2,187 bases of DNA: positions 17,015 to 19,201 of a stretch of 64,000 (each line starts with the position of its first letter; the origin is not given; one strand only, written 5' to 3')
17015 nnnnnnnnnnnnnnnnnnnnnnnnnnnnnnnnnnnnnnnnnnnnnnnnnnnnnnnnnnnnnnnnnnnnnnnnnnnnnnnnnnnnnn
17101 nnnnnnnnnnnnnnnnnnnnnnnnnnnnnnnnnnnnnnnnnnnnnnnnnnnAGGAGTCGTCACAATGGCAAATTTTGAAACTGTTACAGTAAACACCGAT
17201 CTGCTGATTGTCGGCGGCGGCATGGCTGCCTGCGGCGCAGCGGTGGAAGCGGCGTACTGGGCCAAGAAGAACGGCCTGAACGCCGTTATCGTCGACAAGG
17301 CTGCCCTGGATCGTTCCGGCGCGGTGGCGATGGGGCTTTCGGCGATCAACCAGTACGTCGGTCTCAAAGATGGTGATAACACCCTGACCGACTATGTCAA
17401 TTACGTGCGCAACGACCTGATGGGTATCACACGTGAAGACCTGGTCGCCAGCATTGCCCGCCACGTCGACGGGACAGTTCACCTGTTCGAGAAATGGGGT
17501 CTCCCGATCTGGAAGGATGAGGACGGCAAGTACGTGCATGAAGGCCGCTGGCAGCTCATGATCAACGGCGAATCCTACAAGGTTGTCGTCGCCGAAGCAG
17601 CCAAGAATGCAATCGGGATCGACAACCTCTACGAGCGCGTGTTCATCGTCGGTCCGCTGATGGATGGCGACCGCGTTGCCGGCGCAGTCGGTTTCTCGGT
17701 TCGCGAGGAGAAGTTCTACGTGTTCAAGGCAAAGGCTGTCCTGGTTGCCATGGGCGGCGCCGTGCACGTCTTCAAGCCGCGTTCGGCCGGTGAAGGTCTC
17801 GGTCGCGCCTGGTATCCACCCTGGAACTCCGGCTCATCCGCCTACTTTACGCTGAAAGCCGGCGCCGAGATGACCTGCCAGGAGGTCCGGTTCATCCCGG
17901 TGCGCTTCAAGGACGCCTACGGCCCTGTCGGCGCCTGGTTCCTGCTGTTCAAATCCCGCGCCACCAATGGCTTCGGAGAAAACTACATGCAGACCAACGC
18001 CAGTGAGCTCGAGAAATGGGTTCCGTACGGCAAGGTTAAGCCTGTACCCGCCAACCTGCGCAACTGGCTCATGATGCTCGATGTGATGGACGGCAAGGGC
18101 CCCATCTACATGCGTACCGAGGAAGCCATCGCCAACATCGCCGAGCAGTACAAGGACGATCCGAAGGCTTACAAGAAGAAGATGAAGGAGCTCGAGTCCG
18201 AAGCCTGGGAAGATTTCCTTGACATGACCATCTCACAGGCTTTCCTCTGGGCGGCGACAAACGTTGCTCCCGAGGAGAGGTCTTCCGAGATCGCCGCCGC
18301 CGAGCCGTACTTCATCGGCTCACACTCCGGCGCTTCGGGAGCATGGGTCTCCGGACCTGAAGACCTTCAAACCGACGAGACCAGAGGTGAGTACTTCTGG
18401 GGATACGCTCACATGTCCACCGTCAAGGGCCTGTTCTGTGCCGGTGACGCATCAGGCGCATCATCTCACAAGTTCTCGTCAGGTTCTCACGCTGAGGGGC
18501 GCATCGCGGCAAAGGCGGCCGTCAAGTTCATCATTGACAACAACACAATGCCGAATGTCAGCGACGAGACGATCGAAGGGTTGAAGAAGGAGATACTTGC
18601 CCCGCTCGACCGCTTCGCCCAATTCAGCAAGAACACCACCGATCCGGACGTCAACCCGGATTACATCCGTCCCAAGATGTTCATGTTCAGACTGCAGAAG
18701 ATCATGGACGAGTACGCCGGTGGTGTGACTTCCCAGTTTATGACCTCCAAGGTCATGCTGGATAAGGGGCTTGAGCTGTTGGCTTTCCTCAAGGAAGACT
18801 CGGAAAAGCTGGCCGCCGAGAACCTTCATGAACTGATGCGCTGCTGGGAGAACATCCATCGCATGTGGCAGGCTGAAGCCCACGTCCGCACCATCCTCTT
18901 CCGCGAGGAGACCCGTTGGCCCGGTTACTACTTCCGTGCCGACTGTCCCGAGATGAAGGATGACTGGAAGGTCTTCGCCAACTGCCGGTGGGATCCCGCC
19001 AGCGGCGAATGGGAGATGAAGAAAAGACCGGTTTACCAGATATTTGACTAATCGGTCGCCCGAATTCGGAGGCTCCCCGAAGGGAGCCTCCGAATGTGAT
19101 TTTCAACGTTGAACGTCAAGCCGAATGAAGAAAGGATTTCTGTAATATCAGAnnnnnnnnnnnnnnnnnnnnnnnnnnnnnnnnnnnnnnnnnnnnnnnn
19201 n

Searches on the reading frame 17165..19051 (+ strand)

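Call 20: search_protein_families(library=ncbifam, proteins=[window:17165-19051:+], max_evalue=0.00001)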
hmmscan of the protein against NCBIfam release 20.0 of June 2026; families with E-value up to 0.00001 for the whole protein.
window:17165-19051:+ (628 aa): 16 families
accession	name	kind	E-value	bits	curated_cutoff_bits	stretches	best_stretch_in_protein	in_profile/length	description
TIGR02061.1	aprA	equivalog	5.1e-282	936.9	641.75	1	12-626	1-615/616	adenylyl-sulfate reductase subunit alpha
NF005331.0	PRK06854.1-2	equivalog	2.7e-123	412.4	557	1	4-615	3-546/563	adenylyl-sulfate reductase subunit alpha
NF006131.0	PRK08275.1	equivalog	5.8e-55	186.7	587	1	5-624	5-553/577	fumarate reductase/succinate dehydrogenase flavoprotein subunit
NF010374.0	PRK13800.1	equivalog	1.6e-33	116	1196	2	5-259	8-262/898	fumarate reductase/succinate dehydrogenase flavoprotein subunit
NF004900.0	PRK06263.1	equivalog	1.6e-18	66.6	718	1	8-204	5-202/546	fumarate reductase (CoM/CoB) subunit TfrA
NF004724.0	PRK06069.1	subfamily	3.2e-18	65.3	826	1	8-204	3-204/577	succinate dehydrogenase/fumarate reductase flavoprotein subunit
NF005866.0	PRK07803.1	equivalog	3.8e-18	65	819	2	416-624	401-599/631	fumarate reductase/succinate dehydrogenase flavoprotein subunit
TIGR01812.1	sdhA_frdA_Gneg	subfamily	1.2e-14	53.8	567.3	1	12-207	1-198/568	succinate dehydrogenase or fumarate reductase, flavoprotein subunit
NF006686.0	PRK09231.1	equivalog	5.4e-09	35.1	854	0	156-208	153-205/598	fumarate reductase (quinol) flavoprotein subunit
NF004613.0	PRK05945.1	equivalog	1.2e-08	34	824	1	10-207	3-204/575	succinate dehydrogenase/fumarate reductase flavoprotein subunit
NF006383.0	PRK08626.1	equivalog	3.2e-08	32.3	663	0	9-148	4-134/657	fumarate reductase flavoprotein subunit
NF005867.0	PRK07804.1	equivalog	3.9e-07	28.7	639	0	499-612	434-534/548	L-aspartate oxidase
TIGR01816.1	sdhA_forward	equivalog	4e-07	28.6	727.35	0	12-205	4-205/584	succinate dehydrogenase flavoprotein subunit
NF005037.0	PRK06452.1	equivalog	2.2e-06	26.5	862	0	9-204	4-202/566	succinate dehydrogenase flavoprotein subunit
TIGR01176.1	fum_red_Fp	equivalog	2.3e-06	26.5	932.7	0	9-207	2-202/580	fumarate reductase (quinol) flavoprotein subunit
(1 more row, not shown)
